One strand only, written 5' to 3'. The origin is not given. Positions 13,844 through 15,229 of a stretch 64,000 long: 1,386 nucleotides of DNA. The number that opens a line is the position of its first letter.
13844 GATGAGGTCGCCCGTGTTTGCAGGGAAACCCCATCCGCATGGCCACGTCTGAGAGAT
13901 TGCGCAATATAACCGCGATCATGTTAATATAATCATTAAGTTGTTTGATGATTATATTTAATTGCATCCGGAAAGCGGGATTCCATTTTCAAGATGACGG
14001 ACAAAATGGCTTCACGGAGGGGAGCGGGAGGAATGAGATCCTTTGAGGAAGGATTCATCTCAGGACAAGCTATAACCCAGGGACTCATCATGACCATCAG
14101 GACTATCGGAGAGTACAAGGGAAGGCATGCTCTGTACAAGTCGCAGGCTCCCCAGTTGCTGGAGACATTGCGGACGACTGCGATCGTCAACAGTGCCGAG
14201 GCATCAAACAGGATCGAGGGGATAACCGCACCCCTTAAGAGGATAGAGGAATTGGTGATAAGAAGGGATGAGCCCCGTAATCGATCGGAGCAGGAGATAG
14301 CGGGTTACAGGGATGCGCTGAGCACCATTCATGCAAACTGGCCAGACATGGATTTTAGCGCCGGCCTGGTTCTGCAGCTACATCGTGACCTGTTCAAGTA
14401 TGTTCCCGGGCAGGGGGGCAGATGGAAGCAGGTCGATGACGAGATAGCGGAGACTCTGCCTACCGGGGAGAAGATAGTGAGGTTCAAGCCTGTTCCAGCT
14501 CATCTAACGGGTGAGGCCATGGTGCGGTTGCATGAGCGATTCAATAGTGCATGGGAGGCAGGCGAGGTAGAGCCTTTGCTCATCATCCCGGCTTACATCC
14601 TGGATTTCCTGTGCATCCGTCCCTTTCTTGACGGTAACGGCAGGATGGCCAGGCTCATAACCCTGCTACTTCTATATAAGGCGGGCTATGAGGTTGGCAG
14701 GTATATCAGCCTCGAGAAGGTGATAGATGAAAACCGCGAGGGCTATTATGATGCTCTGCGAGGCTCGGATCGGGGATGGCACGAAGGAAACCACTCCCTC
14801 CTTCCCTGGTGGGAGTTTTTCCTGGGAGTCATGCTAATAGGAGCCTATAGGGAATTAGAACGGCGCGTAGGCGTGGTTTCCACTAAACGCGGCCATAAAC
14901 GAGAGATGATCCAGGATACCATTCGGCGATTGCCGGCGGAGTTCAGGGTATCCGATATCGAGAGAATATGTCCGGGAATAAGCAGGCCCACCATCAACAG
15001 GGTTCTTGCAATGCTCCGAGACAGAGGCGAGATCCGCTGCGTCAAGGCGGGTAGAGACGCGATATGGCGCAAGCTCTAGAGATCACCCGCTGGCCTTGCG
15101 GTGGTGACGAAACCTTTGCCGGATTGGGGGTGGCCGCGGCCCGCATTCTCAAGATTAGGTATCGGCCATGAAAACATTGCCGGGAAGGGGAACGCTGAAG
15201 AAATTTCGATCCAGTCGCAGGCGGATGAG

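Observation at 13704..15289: Low-GC insertion carrying a Fic-family gene with Arg in place of the catalytic His, splitting an ahcY-mtnA pair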

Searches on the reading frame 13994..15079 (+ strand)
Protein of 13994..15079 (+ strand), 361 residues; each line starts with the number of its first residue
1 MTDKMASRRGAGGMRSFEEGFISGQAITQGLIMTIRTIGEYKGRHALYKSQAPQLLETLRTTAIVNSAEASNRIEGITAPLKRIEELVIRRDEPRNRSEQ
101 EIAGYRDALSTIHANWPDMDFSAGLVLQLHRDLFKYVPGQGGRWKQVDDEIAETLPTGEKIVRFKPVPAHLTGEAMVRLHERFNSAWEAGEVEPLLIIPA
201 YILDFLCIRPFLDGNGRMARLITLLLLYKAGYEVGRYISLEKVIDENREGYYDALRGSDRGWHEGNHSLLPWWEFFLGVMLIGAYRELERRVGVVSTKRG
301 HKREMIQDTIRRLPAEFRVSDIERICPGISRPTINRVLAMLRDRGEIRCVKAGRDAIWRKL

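Call 3: search_protein_families(library=pfam, proteins=[window:13994-15079:+], max_evalue=0.01)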
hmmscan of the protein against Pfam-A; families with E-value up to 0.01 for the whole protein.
window:13994-15079:+ (361 aa): 2 families
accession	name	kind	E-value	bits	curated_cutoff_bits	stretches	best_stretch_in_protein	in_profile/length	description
PF02661.23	Fic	-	1.7e-11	45.3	24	1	121-227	2-93/93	Fic/DOC family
PF13784.11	Fic_N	-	0.0021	18.5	26.7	1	38-110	11-78/82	Fic/DOC family N-terminal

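Call 5: find_homologous_proteins(query=window:13994-15079:+, max_evalue=0.00001)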
Query window:13994-15079:+ (361 aa): 7970 proteins with E <= 0.00001 among 8000 candidates; the best 120 are listed.
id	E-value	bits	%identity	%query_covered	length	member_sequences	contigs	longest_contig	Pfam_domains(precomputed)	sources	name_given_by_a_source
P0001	6.8e-233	790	100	96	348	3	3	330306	PF02661.24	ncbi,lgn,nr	ncbi:MAG: Fic family protein [Actinobacteria bacterium]|nr:Fic family protein [Actinomycetota bacter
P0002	1.3e-167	575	69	96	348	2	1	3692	PF02661.24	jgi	jgi:Fic family protein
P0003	9.4e-162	556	68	96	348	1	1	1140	PF02661.24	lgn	-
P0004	1.5e-159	549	65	96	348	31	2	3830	PF02661.24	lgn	-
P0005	1.3e-158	546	65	96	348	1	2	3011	PF02661.24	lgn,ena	-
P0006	6.5e-158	543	65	96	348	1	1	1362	PF02661.24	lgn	-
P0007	7.4e-158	543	65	96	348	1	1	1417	PF02661.24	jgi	-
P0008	9.2e-158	543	65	96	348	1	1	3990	PF02661.24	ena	-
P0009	1.1e-157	543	65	96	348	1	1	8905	PF02661.24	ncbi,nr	ncbi:MAG: Fic family protein [Firmicutes bacterium]|nr:Fic family protein [Bacillota bacterium]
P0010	1.8e-157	542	66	96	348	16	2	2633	PF02661.24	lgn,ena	-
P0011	4.5e-157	541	65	96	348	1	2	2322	PF02661.24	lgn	-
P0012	1.2e-156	539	65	96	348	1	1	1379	PF02661.24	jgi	-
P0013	1.2e-156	539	65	96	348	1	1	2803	PF02661.24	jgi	-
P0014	4.3e-156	537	64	96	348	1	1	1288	PF02661.24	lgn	-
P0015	1.1e-155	536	64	96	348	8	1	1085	PF02661.24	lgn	-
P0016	3.2e-155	535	65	96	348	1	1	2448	PF02661.24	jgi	-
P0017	1.6e-154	532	66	96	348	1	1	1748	PF02661.24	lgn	-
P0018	2.8e-154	531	64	96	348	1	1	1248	PF02661.24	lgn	-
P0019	4.6e-154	531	64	96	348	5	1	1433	PF02661.24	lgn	-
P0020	7.3e-154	530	65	96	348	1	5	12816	PF02661.24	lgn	-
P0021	8.8e-154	530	63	96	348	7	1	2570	PF02661.24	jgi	-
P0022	1.2e-153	529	65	96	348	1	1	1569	PF02661.24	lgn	-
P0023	4.9e-152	524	63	96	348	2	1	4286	PF02661.24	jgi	jgi:Fic family protein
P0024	6.0e-152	524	64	96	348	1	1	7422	PF02661.24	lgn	-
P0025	6.6e-152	524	63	96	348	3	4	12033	PF02661.24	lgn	-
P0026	7.7e-152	523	66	96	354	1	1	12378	PF02661.24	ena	-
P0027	2.1e-151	522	63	96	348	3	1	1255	PF02661.24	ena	-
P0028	4.4e-151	521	62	96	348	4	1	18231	PF02661.24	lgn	-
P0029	8.2e-151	520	63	96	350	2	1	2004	PF02661.24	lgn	-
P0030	1.1e-150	520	64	96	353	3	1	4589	PF02661.24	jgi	jgi:Fic family protein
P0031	1.8e-150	519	64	96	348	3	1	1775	PF02661.24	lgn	-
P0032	2.1e-150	519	66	96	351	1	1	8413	PF02661.24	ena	-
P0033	2.2e-150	519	63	96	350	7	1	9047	PF02661.24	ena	-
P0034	3.0e-150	518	62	96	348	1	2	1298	PF02661.24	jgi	-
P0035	4.1e-150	518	64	96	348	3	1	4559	PF02661.24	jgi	jgi:Fic family protein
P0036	5.2e-150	517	63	96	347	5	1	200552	PF02661.24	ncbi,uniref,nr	ncbi:Fic family protein [Coleofasciculus sp. FACHB-1120]|uniref:Fic family protein n=1 Tax=Coleofasc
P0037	9.5e-150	517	64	96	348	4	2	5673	PF02661.24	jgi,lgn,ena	-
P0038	3.1e-149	515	63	96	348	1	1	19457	PF02661.24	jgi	jgi:Fic family protein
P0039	4.3e-149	514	62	96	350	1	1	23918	PF02661.24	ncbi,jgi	-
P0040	5.1e-149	514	63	96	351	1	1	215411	PF02661.24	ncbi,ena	-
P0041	5.3e-149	514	64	96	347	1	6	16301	PF02661.24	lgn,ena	-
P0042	3.1e-148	512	63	96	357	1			PF02661.24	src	-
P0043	3.9e-148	511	64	96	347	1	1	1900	PF02661.24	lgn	-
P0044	4.1e-148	511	60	96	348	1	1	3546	PF02661.24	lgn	-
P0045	7.8e-148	510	62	96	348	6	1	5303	PF02661.24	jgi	jgi:Fic family protein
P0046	7.8e-148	510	63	96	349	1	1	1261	PF02661.24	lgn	-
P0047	8.5e-148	510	61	96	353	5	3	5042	PF02661.24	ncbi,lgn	ncbi:MAG: Fic family protein [Syntrophaceae bacterium]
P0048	8.8e-148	510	64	96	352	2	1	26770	PF02661.24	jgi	jgi:Fic family protein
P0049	1.2e-147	510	63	96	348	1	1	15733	PF02661.24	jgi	jgi:Fic family protein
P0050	1.4e-147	509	62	96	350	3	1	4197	PF02661.24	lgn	-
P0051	1.7e-147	509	64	96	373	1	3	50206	PF02661.24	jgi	jgi:Fic family protein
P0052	2.3e-147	509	61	96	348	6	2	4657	PF02661.24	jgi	jgi:Fic family protein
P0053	2.5e-147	509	63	96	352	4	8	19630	PF02661.24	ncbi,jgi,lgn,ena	-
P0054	3.0e-147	508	62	96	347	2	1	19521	PF02661.24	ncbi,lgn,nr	ncbi:MAG: cell filamentation protein Fic [Leptolyngbya sp.]|nr:MAG: cell filamentation protein Fic [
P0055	3.2e-147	508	63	96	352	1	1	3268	PF02661.24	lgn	-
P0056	6.2e-147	507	63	96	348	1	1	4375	PF02661.24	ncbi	-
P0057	6.6e-147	507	61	96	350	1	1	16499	PF02661.24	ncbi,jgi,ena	-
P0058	6.6e-147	507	62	96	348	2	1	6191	PF02661.24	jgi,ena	-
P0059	6.7e-147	507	63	96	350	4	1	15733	PF02661.24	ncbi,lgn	-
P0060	1.1e-146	507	62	96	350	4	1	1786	PF02661.24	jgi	jgi:Fic family protein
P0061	1.1e-146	507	63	96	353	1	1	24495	PF02661.24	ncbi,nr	ncbi:MAG: Fic family protein [Deltaproteobacteria bacterium]|nr:Fic family protein [Deltaproteobacte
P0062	1.1e-146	506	64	96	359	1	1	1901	PF02661.24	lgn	-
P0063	1.3e-146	506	61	96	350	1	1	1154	PF02661.24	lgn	-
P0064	1.4e-146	506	63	96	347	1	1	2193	PF02661.24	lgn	-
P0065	1.8e-146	506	60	96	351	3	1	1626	PF02661.24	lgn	-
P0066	1.9e-146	506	63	96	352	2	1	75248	PF02661.24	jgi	-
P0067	2.9e-146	505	61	96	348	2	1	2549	PF02661.24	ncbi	-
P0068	3.9e-146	505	62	96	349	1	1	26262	PF02661.24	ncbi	ncbi:MAG: Fic family protein [Ignavibacteriales bacterium]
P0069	4.0e-146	505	61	96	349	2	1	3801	PF02661.24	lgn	-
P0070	4.9e-146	504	62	96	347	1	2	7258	PF02661.24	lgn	-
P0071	5.0e-146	504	63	96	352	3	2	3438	PF02661.24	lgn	-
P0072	7.9e-146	504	62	96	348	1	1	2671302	PF02661.24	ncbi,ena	-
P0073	8.2e-146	504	62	96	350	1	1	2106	PF02661.24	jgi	jgi:Fic family protein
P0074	8.3e-146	504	63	96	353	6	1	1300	PF02661.24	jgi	-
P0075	9.6e-146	503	62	96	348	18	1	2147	PF02661.24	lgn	-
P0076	1.0e-145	503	63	96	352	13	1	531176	PF02661.24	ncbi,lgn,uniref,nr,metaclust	ncbi:Fic family protein [Scytonema millei]|uniref:Fic family protein n=1 Tax=Scytonema millei VB5112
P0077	1.0e-145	503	62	96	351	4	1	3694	PF02661.24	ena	-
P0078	1.1e-145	503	61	98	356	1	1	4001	PF02661.24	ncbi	ncbi:MAG: Fic family protein, partial [Bacillota bacterium]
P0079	1.2e-145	503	62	96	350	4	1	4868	PF02661.24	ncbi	ncbi:MAG: Fic family protein [Bacillota bacterium]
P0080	1.2e-145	503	61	96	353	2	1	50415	PF02661.24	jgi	jgi:Fic family protein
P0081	1.3e-145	503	61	96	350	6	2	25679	PF02661.24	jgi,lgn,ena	-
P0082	1.3e-145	503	62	96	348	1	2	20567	PF02661.24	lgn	-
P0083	1.6e-145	503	63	96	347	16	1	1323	PF02661.24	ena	-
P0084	2.0e-145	502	62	96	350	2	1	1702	PF02661.24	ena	-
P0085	2.0e-145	502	62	96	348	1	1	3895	PF02661.24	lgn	-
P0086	2.0e-145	502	61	96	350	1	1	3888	PF02661.24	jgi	jgi:Fic family protein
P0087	2.3e-145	502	60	96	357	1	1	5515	PF02661.24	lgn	-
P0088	2.3e-145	502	62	96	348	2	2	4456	PF02661.24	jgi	jgi:Fic family protein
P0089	2.4e-145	502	60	96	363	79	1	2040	PF02661.24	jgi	-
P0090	2.5e-145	502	61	96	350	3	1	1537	PF02661.24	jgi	-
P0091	3.1e-145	502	62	96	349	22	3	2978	PF02661.24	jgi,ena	-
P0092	3.4e-145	502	61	96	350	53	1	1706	PF02661.24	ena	-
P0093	3.5e-145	502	62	96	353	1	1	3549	PF02661.24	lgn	-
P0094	3.6e-145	501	62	96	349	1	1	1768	PF02661.24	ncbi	-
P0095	4.0e-145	501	61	96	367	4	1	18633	PF02661.24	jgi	-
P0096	4.1e-145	501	60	96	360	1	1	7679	PF02661.24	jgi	jgi:Fic family protein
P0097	5.3e-145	501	61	98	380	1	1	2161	PF02661.24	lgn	-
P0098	5.3e-145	501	62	96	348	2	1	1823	PF02661.24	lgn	-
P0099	5.6e-145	501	61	96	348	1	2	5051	PF02661.24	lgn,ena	-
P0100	6.6e-145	501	61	96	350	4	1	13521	PF02661.24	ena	-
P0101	6.8e-145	501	60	96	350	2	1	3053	PF02661.24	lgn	-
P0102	6.9e-145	501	63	96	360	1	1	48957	PF02661.24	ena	-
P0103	8.4e-145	500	60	96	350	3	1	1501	PF02661.24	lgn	-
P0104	8.5e-145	500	60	96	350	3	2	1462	PF02661.24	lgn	-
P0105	9.3e-145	500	61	96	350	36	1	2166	PF02661.24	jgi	-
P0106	1.6e-144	499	61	96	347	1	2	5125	PF02661.24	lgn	-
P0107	1.6e-144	499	60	96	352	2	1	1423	PF02661.24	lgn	-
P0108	2.1e-144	499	61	96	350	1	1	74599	PF02661.24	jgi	jgi:Fic family protein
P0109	2.1e-144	499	60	94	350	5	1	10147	PF02661.24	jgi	jgi:Fic family protein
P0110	2.1e-144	499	60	96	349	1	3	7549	PF02661.24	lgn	-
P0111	2.5e-144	499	60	96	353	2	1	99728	PF02661.24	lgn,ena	-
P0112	2.5e-144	499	61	96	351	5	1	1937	PF02661.24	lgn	-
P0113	2.6e-144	499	61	96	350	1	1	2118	PF02661.24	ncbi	-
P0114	2.6e-144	499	61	96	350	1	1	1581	PF02661.24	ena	-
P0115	2.7e-144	499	61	96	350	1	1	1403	PF02661.24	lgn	-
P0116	3.0e-144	498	60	96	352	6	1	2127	PF02661.24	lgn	-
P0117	3.0e-144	498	62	96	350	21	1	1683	PF02661.24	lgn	-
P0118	3.3e-144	498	62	96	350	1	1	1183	PF02661.24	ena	-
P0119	3.5e-144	498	65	94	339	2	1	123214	PF02661.24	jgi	jgi:Fic family protein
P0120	3.5e-144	498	62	96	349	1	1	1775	PF02661.24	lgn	-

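Call 6: search_solved_structures(query=window:13994-15079:+, max_evalue=0.01, show_alignments=3)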
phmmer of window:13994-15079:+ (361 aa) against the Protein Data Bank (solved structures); distinct sequences matched with E-value up to 0.01: 26.
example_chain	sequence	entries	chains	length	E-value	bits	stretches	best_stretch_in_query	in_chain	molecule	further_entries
8uqu_A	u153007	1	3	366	6.4e-103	347.6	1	13-360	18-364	Fido domain-containing protein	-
4rgl_A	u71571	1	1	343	5.5e-12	48.4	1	26-287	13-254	Filamentation induced by cAMP protein Fic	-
7xux_A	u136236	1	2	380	2.7e-07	33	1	204-353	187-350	Fido domain-containing protein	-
6i7j_A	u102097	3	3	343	4.2e-06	29.1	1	74-261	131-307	Adenosine monophosphate-protein transferase FICD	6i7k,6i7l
7b7z_A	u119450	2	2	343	5.6e-06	28.7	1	74-261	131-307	Protein adenylyltransferase FICD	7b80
6i7g_A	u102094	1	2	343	7.5e-06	28.3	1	73-261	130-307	Adenosine monophosphate-protein transferase FICD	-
4u04_A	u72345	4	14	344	7.5e-06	28.3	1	73-261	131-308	Adenosine monophosphate-protein transferase FICD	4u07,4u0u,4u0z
6i7h_A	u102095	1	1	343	8.8e-06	28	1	74-261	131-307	Adenosine monophosphate-protein transferase FICD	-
6i7i_A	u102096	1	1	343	1.3e-05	27.5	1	74-261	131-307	Adenosine monophosphate-protein transferase FICD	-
9vjc_A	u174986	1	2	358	1.3e-05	27.5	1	190-265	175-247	Protein adenylyltransferase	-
9yz5_A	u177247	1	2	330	2.5e-05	26.5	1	100-261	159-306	Protein adenylyltransferase FICD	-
4u0s_A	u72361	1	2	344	2.8e-05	26.4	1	100-261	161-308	Adenosine monophosphate-protein transferase FICD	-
6zmd_B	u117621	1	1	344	3.6e-05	26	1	98-258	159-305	Protein adenylyltransferase FICD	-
8cil_A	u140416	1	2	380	7.4e-05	25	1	192-280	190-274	Fic family protein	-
3eqx_A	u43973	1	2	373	0.00051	22.3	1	179-256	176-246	FIC DOMAIN CONTAINING TRANSCRIPTIONAL REGULATOR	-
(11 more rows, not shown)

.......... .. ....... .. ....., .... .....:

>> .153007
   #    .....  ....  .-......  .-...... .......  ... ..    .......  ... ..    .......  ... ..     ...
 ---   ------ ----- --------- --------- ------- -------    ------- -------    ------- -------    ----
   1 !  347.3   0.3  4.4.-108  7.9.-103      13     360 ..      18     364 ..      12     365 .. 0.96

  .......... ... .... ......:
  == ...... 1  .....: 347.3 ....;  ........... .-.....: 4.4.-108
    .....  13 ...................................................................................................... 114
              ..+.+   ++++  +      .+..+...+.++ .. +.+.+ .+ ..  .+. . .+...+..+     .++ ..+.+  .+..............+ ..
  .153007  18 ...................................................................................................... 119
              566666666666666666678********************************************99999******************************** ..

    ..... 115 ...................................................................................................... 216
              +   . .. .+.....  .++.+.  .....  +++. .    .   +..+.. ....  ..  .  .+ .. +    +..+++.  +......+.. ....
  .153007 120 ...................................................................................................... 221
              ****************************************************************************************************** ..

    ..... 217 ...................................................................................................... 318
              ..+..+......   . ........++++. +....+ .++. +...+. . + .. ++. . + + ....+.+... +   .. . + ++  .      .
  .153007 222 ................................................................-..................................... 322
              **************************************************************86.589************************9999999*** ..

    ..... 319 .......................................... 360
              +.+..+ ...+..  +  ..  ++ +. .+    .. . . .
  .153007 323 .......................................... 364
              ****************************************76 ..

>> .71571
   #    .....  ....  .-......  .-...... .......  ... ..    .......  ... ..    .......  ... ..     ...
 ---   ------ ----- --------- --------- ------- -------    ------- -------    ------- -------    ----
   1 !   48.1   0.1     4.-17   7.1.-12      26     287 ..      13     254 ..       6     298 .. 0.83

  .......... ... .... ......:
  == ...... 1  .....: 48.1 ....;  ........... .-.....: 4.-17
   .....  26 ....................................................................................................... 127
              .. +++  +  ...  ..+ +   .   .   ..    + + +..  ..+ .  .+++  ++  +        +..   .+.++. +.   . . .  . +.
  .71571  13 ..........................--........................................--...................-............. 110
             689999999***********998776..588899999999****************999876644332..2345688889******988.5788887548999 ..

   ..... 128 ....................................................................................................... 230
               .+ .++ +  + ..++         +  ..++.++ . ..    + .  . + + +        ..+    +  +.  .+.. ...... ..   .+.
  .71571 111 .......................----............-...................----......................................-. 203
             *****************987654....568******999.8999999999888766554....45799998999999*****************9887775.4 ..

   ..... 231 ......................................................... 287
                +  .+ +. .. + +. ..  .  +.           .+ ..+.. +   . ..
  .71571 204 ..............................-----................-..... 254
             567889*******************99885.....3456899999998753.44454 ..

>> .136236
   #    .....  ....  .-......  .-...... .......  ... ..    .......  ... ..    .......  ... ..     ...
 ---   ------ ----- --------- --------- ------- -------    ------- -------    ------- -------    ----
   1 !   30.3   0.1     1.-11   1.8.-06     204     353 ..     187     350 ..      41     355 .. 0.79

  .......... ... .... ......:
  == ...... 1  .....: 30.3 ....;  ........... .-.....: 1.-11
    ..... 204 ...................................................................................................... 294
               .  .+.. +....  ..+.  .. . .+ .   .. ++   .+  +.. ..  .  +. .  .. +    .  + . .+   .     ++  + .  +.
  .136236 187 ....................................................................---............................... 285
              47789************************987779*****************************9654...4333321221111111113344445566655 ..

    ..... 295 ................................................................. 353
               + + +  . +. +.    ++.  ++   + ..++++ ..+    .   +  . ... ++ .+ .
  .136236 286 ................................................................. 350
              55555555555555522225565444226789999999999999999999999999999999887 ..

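Call 8: list_cluster_members(proteins=[P0001])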
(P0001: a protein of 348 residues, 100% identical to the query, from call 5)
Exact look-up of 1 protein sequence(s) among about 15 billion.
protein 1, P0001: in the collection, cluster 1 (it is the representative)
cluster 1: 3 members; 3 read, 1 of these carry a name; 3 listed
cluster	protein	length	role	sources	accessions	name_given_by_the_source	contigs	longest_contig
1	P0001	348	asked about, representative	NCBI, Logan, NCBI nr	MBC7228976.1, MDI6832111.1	MAG: Fic family protein [Actinobacteria bacterium] | Fic family protein [Actinomycetota bacterium]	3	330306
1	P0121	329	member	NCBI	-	-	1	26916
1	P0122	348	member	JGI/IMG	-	-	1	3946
